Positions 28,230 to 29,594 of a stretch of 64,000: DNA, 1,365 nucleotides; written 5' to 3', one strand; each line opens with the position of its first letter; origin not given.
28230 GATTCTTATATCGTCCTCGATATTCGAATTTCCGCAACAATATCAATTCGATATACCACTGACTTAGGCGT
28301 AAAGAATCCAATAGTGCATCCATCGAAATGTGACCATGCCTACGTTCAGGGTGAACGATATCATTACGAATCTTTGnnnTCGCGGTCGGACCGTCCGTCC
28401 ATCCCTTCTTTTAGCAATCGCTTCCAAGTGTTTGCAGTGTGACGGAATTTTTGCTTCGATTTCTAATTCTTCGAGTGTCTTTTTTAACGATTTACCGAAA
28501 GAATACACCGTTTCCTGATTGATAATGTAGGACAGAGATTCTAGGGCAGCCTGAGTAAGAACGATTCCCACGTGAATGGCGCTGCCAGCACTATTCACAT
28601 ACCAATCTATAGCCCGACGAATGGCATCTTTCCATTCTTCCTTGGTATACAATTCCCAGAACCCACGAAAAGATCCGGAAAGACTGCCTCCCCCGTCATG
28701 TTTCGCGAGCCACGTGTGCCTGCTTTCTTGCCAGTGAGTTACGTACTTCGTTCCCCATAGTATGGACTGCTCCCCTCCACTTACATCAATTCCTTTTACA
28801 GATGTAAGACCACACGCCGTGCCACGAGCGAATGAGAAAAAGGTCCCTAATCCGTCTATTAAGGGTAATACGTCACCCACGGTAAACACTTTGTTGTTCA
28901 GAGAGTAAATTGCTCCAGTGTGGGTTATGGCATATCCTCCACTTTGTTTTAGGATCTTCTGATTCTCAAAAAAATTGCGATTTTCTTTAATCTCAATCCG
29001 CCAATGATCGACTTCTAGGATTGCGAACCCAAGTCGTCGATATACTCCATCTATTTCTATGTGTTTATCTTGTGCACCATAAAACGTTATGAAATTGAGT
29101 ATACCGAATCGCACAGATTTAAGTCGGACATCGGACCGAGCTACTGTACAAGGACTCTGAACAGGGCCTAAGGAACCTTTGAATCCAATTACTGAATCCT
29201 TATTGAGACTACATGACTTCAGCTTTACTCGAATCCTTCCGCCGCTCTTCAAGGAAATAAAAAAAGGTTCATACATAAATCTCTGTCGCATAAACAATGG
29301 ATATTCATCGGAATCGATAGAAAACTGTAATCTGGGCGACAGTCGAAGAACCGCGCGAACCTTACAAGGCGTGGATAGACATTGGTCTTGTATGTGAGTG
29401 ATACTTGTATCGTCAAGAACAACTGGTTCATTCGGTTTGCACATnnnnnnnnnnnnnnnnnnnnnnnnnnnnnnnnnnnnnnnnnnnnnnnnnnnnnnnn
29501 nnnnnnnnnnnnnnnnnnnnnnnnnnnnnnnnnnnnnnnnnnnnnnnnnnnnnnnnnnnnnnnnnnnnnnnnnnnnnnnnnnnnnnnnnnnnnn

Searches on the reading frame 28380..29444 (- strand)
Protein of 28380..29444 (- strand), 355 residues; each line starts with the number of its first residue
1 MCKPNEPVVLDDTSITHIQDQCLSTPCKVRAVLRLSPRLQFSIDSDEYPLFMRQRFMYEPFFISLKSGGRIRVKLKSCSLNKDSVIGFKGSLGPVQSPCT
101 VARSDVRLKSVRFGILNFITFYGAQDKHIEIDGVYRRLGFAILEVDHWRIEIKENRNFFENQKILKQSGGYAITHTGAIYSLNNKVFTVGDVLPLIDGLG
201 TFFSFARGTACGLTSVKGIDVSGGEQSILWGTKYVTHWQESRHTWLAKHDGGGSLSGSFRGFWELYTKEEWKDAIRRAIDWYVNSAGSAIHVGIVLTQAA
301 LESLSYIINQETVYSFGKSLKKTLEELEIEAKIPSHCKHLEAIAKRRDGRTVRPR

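Call 13: search_protein_families(library=padloc, proteins=[window:28380-29444:-], max_evalue=0.001)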
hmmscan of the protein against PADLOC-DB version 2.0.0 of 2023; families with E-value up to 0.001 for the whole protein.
window:28380-29444:- (355 aa): 0 families

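Call 14: search_protein_families(library=ncbifam, proteins=[window:28380-29444:-], max_evalue=0.001)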
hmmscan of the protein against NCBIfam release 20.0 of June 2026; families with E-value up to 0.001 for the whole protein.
window:28380-29444:- (355 aa): 0 families

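Call 15: search_protein_families(library=pfam, proteins=[window:28380-29444:-], max_evalue=0.01)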
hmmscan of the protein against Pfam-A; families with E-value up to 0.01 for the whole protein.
window:28380-29444:- (355 aa): 0 families

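Call 46: find_homologous_proteins(query=window:28380-29444:-, max_evalue=0.001)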
Query window:28380-29444:- (355 aa): 29 proteins with E <= 0.001 among 4085 candidates.
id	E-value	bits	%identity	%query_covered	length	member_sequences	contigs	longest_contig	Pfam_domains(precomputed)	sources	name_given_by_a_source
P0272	4.8e-241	817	100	100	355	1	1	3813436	PF26308.1,PF27216.1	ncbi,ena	-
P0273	2.7e-141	489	63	99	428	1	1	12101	PF26308.1,PF27216.1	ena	-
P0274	1.2e-140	487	64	98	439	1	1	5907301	PF26308.1,PF27216.1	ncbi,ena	-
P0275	5.5e-139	481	64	98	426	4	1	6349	PF26308.1,PF27216.1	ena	-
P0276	5.5e-132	458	62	98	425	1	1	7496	PF26308.1,PF27216.1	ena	-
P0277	2.1e-129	450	59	100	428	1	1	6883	PF26308.1,PF27216.1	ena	-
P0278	1.7e-114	401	53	97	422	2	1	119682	PF18862.7,PF26308.1,PF27216.1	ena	-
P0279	9.2e-114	398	54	97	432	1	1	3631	PF18862.7,PF26308.1,PF27216.1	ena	-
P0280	1.3e-113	398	51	97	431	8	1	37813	PF26308.1,PF27216.1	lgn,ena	-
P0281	1.4e-113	398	52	97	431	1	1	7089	PF18862.7,PF26308.1,PF27216.1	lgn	-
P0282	9.2e-113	395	52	98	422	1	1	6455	PF18862.7,PF26308.1,PF27216.1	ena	-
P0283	1.5e-112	394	52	97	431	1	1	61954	PF26308.1,PF27216.1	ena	-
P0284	5.6e-111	389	52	97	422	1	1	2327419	PF18862.7,PF26308.1,PF27216.1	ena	-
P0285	2.8e-105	370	55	86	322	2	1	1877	PF26308.1,PF27216.1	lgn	-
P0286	1.6e-96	341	45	97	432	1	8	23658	PF26308.1,PF27216.1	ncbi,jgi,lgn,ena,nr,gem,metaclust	ncbi:MAG: hypothetical protein OXC38_04550 [Gammaproteobacteria bacterium]|nr:hypothetical protein [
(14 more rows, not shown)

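Call 48: find_encoding_contigs(protein=P0273, flank=10000, max_places=2)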
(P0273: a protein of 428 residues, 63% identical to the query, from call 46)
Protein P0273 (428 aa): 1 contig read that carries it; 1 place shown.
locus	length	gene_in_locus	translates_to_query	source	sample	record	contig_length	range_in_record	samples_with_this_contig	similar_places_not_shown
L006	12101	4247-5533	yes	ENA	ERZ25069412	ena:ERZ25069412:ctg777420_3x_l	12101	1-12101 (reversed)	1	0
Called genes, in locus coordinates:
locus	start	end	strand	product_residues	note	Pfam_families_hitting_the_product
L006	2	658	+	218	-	?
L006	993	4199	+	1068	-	PF02384:N6_Mtase, PF20473:MmeI_Mtase (weak), PF07669:Eco57I (faint), PF18135:Type_ISP_C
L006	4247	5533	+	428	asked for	PF26308:YopA_M, PF27216:YopA_C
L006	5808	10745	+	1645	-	PF05729:NACHT, PF13191:AAA_16 (faint)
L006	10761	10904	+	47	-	-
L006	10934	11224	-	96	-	PF01909:NTP_transf_2, PF18765:Polbeta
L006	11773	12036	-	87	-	-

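Call 54: find_encoding_contigs(protein=P0274, flank=8000, max_places=2)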
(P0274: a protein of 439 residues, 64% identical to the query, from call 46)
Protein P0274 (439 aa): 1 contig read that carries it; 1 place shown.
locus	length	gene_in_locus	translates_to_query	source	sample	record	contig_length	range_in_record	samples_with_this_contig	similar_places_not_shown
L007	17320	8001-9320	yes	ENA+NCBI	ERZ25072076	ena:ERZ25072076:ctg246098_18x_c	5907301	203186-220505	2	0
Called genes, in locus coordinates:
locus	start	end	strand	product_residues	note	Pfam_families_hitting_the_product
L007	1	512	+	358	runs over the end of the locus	PF13384:HTH_23, PF13518:HTH_28 (weak), PF13551:HTH_29 (weak), PF13565:HTH_32 (weak), PF13358:DDE_3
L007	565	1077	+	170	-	-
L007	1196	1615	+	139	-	-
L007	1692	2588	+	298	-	PF01636:APH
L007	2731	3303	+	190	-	PF00583:Acetyltransf_1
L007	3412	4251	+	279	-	PF02522:Antibiotic_NAT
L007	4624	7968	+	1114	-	PF02384:N6_Mtase, PF20473:MmeI_Mtase (weak), PF18135:Type_ISP_C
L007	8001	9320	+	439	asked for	PF26308:YopA_M, PF27216:YopA_C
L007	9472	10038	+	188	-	PF18135:Type_ISP_C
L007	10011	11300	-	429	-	PF11185:DUF2971 (weak)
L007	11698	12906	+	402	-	PF07592:DDE_Tnp_ISAZ013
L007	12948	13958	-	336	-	-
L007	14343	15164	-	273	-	-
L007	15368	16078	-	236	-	PF00702:Hydrolase, PF13419:HAD_2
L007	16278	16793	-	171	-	-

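Call 55: find_encoding_contigs(protein=P0284, flank=8000, max_places=2)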
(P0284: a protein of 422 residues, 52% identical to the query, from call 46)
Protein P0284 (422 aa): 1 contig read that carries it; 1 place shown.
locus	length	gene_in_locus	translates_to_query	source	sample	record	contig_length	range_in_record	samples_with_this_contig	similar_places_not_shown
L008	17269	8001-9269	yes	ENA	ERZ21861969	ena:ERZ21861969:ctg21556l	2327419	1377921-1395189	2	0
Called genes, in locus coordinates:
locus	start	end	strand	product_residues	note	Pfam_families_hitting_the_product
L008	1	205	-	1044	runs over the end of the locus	PF00873:ACR_tran, PF02355:SecD_SecF_C (weak), PF03176:MMPL (weak)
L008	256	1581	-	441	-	PF25917:BSH_RND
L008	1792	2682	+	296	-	PF02129:Peptidase_S15, PF01738:DLH, PF12146:Hydrolase_4, PF00561:Abhydrolase_1, PF12697:Abhydrolase_6, PF00326:Peptidase_S9, PF05448:AXE1 (weak), PF22244:GCE_fung (faint)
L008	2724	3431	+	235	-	PF00753:Lactamase_B, PF13483:Lactamase_B_3, PF12706:Lactamase_B_2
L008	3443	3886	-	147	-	PF00903:Glyoxalase, PF13669:Glyoxalase_4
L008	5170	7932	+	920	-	PF20464:MmeI_N, PF20465:MmeI_hel, PF20473:MmeI_Mtase, PF20466:MmeI_TRD, PF20467:MmeI_C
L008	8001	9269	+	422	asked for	PF18862:ApeA_NTD1 (weak), PF26308:YopA_M, PF27216:YopA_C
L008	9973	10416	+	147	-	-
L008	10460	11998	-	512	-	PF00005:ABC_tran, PF13304:AAA_21 (faint), PF00005:ABC_tran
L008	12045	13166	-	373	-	PF00532:Peripla_BP_1, PF13407:Peripla_BP_4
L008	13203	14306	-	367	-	PF02653:BPD_transp_2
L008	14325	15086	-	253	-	PF00106:adh_short, PF08659:KR, PF13561:adh_short_C2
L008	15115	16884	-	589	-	PF01979:Amidohydro_1, PF07969:Amidohydro_3 (weak), PF13382:Adenine_deam_C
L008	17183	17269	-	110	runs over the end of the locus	-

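Call 56: find_encoding_contigs(protein=P0286, flank=8000, max_places=2)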
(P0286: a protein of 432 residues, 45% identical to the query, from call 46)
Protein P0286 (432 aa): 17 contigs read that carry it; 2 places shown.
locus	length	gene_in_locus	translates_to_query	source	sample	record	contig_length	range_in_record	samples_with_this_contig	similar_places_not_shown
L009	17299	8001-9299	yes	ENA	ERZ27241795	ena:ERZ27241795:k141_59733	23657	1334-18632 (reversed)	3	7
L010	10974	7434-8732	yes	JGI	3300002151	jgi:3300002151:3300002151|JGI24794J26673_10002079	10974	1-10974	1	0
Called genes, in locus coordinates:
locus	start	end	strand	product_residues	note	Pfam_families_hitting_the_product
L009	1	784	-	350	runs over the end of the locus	PF00005:ABC_tran, PF13304:AAA_21 (faint), PF08402:TOBE_2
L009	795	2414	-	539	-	PF00528:BPD_transp_1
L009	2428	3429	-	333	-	PF01547:SBP_bac_1, PF13531:SBP_bac_11, PF13416:SBP_bac_8, PF13343:SBP_bac_6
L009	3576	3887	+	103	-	PF14213:DUF4325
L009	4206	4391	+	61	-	-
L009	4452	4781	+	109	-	PF01909:NTP_transf_2, PF18765:Polbeta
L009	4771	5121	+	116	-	PF01934:HepT-like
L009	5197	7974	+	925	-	PF20464:MmeI_N, PF20465:MmeI_hel, PF20473:MmeI_Mtase, PF20466:MmeI_TRD, PF20467:MmeI_C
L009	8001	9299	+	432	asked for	PF26308:YopA_M, PF27216:YopA_C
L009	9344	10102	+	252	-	-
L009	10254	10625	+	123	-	PF05899:Cupin_3 (weak)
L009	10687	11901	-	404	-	-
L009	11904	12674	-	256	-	PF08282:Hydrolase_3 (faint)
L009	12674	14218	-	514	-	PF00342:PGI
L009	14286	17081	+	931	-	PF00311:PEPcase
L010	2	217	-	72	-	?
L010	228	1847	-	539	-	PF00528:BPD_transp_1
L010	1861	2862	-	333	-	PF01547:SBP_bac_1, PF13531:SBP_bac_11, PF13416:SBP_bac_8, PF13343:SBP_bac_6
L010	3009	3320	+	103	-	PF14213:DUF4325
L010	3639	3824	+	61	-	-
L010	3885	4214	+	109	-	PF01909:NTP_transf_2, PF18765:Polbeta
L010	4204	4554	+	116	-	PF01934:HepT-like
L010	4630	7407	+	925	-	PF20464:MmeI_N, PF20465:MmeI_hel, PF20473:MmeI_Mtase, PF20466:MmeI_TRD, PF20467:MmeI_C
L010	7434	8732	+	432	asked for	PF26308:YopA_M, PF27216:YopA_C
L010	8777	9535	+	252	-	-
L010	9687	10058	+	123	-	PF05899:Cupin_3 (weak)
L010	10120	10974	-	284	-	?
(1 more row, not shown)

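Call 59: find_related_loci(query=A2, collection=genome_contigs, flank=6000)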
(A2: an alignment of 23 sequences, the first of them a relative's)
Query A2 (439 aa) in genome_contigs; peptide patterns used: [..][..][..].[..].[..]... (x = any residue, [..] = any of these).
357 stretches matched a pattern; 68 encode a relative of the query (tblastn E <= 1e-3); 68 distinct loci.
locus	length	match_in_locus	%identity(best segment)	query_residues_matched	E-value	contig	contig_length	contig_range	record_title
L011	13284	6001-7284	49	9-432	7e-138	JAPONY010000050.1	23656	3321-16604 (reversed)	MAG: Gammaproteobacteria bacterium isolate APA_bin_21 c_000000244966, whole genome shotgun sequence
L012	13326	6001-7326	49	9-429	5e-131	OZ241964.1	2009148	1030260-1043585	MAG: Thermodesulfobacteriota bacterium isolate f5ee5f3d-b5e6-4f91-bea9-ad3977f1f42d genome assembly, chromosome: 1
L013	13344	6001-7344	47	1-439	9e-129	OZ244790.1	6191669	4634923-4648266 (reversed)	MAG: Candidatus Latescibacterota bacterium isolate 46c83e85-0880-45c6-8d78-79488e6eca4b genome assembly, chromosome: 1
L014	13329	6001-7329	48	9-430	3e-127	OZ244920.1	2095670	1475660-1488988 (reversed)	MAG: Thermodesulfobacteriota bacterium isolate b9bca27b-65d2-4e2f-9395-4ed0975bd336 genome assembly, chromosome: 1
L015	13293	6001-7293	43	3-429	4e-109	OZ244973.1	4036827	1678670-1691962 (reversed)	MAG: Terriglobia bacterium isolate 2202a82c-0bb4-4252-a2d5-8bb3d6ea53e1 genome assembly, chromosome: 1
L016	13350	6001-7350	48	1-439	5e-134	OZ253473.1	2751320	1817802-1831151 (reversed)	MAG: Nitrospirales bacterium isolate 056054a7-9ecf-4ec6-a908-bfcb47be926a genome assembly, chromosome: 1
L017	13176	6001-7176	43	3-403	3e-102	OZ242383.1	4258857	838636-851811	MAG: bacterium isolate f65e47f9-4bf7-4a54-ade9-3bd2c102e67f genome assembly, chromosome: 1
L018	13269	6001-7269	40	6-435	3e-92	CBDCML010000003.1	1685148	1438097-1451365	MAG: Opitutales bacterium isolate e0fc1690-48a8-4d2d-90c6-43be15898d10 genome assembly, contig: contig_3, whole genome s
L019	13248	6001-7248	39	4-429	1e-81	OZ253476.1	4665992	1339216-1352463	MAG: Dehalococcoidia bacterium isolate f6f1a14d-75c1-44c4-996a-bd844335e16e genome assembly, chromosome: 1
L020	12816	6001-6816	47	8-274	5e-75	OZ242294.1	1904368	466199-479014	MAG: Thermodesulfobacteriota bacterium isolate dbd6f23f-7201-4405-b442-69d0362d048f genome assembly, chromosome: 1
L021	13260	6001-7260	36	6-429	1e-70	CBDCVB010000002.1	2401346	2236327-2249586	MAG: Dehalococcoidia bacterium isolate d5c82b8d-a2a1-4fea-8c1d-b29084ec870d genome assembly, contig: contig_2, whole gen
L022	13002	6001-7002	39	96-429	6e-67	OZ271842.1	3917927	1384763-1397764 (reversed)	MAG: Rhodospirillales bacterium isolate 954aa92f-387c-437e-abc9-445d0f4344b3 genome assembly, chromosome: 1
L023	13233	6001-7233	35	5-415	1e-66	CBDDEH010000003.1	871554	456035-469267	MAG: Dehalococcoidia bacterium isolate ab2729b3-5e60-47ca-9461-4bcedbe27f68 genome assembly, contig: contig_3, whole gen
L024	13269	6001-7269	34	6-425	4e-66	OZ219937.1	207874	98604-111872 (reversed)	MAG: Dehalococcoidia bacterium isolate d5105c1e-37dd-4811-a55b-ed3c3c49e222 genome assembly, chromosome: 11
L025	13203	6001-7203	34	11-429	1e-65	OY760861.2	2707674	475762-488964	MAG: Tepidiformaceae bacterium isolate 815c9385-4915-413f-8b4b-d9ebc7d9cf62 genome assembly, chromosome: 1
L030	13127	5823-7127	32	4-429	8e-62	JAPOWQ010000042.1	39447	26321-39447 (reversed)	MAG: Chloroflexota bacterium isolate COS2_bin_4 NODE_421_length_39447_cov_24.4296, whole genome shotgun sequence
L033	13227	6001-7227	36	33-438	3e-64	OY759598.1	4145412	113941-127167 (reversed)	MAG: Dehalococcoidia bacterium isolate 9e3974e8-1b76-4a2a-ace1-a6b9f67a3735 genome assembly, chromosome: 1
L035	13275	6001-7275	35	7-437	9e-59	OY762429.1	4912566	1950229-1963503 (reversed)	MAG: Terriglobia bacterium isolate aa40cff0-ace7-4b53-8087-0ef5d3f4acaf genome assembly, chromosome: 1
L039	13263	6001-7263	35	11-428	1e-55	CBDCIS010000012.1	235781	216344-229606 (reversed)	MAG: Dehalococcoidia bacterium isolate 8e13df92-f4f3-4e34-85da-b913360e8956 genome assembly, contig: contig_12, whole ge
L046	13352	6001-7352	50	1-434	5e-110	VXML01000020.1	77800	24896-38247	MAG: Gemmatimonadetes bacterium isolate SB0661_bin_36 NODE_403_length_77800_cov_79.691903, whole genome shotgun sequence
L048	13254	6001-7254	34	7-431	2e-47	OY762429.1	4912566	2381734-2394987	MAG: Terriglobia bacterium isolate aa40cff0-ace7-4b53-8087-0ef5d3f4acaf genome assembly, chromosome: 1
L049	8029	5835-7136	30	4-430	3e-47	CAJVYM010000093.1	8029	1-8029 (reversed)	TPA_asm: uncultured bacterium isolate DRR093004_bin.53_MetaBAT_v2.12.1_MAG genome assembly, contig: NODE_4862_length_802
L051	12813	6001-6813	38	168-439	3e-46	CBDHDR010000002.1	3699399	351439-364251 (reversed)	MAG: Dehalococcoidia bacterium isolate 3405ea0c-46a1-49ac-8793-a98dd5fa39b7 genome assembly, contig: contig_2, whole gen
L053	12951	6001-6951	34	118-428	2e-42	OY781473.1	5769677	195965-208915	MAG: uncultured Desulfobacterium sp. isolate b5edb3ca-a369-423b-9e9e-493c49de4e5b genome assembly, chromosome: 1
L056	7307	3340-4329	32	113-434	4e-41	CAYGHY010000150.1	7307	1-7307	MAG TPA_asm: uncultured Oscillospiraceae bacterium isolate ERP113451_co2_28 genome assembly, contig: NODE_8004_length_73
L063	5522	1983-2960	28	106-428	4e-34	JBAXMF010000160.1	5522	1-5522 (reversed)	MAG: Methanomicrobiales archaeon isolate ELA446 MAG446_160, whole genome shotgun sequence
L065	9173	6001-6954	30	120-431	5e-34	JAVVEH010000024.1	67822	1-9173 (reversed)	MAG: Lentisphaeria bacterium isolate TamC13-16 NODE_297_length_67822_cov_13.408252, whole genome shotgun sequence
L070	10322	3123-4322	28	44-429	9e-32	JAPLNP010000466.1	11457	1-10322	MAG: Planctomycetia bacterium isolate LacPavin_0920_SED3_MAG_64_13 LacPavin_0920_SED3_scaffold_1814039, whole genome sho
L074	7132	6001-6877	31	148-428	1e-23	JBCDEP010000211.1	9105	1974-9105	MAG: Cyanobacteria bacterium P01_G01_bin.67 k141_2267111_length_9105_cov_42.9466, whole genome shotgun sequence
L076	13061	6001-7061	31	84-429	3e-29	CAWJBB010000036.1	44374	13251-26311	MAG: uncultured delta proteobacterium isolate MFD04850.bin.2.19 genome assembly, contig: contig_2653, whole genome shotg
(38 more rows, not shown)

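Call 65: search_protein_families(library=pfam, proteins=[L021:4664-6001:+, L030:3973-5826:+, L033:4119-5840:+, L035:1889-5977:+, L039:4605-5954:+, L048:4240-5976:+, L049:1518-5801:+, L053:3886-5574:+, L056:8-2962:+, L063:349-1659:+], max_evalue=0.0001)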
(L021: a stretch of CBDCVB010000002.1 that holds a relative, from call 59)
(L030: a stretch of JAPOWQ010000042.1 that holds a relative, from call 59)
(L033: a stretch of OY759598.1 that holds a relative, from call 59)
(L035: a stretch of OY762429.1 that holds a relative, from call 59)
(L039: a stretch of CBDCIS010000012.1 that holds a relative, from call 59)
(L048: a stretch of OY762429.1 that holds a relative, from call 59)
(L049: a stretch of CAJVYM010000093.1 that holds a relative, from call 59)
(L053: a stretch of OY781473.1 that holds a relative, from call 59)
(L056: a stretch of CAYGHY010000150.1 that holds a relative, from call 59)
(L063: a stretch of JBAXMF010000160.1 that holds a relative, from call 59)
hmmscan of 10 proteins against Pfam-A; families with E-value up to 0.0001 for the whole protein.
L021:4664-6001:+ (445 aa): 1 family
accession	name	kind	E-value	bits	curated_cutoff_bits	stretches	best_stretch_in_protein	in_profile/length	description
PF01420.25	Methylase_S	-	1.7e-14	54.8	22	1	111-200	81-167/168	Type I restriction modification DNA specificity domain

L030:3973-5826:+ (617 aa): 2 families
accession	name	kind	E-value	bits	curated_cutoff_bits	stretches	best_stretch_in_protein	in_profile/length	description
PF01420.25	Methylase_S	-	1.5e-21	77.8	22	1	199-346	3-161/168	Type I restriction modification DNA specificity domain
PF18765.7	Polbeta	-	2.8e-10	40.6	26.9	1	112-184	14-87/93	Polymerase beta, Nucleotidyltransferase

L033:4119-5840:+ (573 aa): 3 families
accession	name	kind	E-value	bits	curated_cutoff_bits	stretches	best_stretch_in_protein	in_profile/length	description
PF00239.26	Resolvase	-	7.2e-33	114.2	23.3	1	35-181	1-143/145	Resolvase, N terminal domain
PF07508.19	Recombinase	-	7.9e-22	77.9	21.1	1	211-306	1-102/102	Recombinase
PF13408.12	Zn_ribbon_recom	-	2.1e-11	44.5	25.3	1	321-380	1-58/58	Recombinase zinc beta ribbon domain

L035:1889-5977:+ (1362 aa): 2 families
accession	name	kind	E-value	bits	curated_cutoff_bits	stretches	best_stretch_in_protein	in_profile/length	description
PF01381.28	HTH_3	-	2.2e-07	31.2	23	1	26-72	5-51/55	Helix-turn-helix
PF13560.12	HTH_31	-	8.3e-05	23.3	27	0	30-74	14-59/64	Helix-turn-helix domain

L039:4605-5954:+ (449 aa): 0 families

L048:4240-5976:+ (578 aa): 3 families
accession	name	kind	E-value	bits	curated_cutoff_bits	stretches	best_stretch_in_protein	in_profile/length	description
PF01420.25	Methylase_S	-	2e-19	70.9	22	2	372-474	1-91/168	Type I restriction modification DNA specificity domain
PF18765.7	Polbeta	-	1.9e-08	34.8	26.9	1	41-118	14-92/93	Polymerase beta, Nucleotidyltransferase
PF01909.29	NTP_transf_2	-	4.2e-05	24.3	21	1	34-110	9-89/93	Nucleotidyltransferase domain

L049:1518-5801:+ (1427 aa): 2 families
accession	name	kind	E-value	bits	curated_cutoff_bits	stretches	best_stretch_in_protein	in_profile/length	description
PF07669.17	Eco57I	-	2.5e-19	70.5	25.3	1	545-785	2-93/171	Eco57I restriction-modification methylase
PF02384.22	N6_Mtase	-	3e-05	23.9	20.4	0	444-569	12-103/311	N-6 DNA Methylase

L053:3886-5574:+ (562 aa): 0 families

L056:8-2962:+ (984 aa): 1 family
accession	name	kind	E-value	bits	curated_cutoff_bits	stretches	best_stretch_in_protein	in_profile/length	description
PF01555.25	N6_N4_Mtase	-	1.5e-16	61.5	26.7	2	138-194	159-206/221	DNA methylase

L063:349-1659:+ (436 aa): 1 family
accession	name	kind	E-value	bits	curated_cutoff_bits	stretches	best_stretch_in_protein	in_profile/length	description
PF01420.25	Methylase_S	-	1.1e-23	84.7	22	1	11-192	4-167/168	Type I restriction modification DNA specificity domain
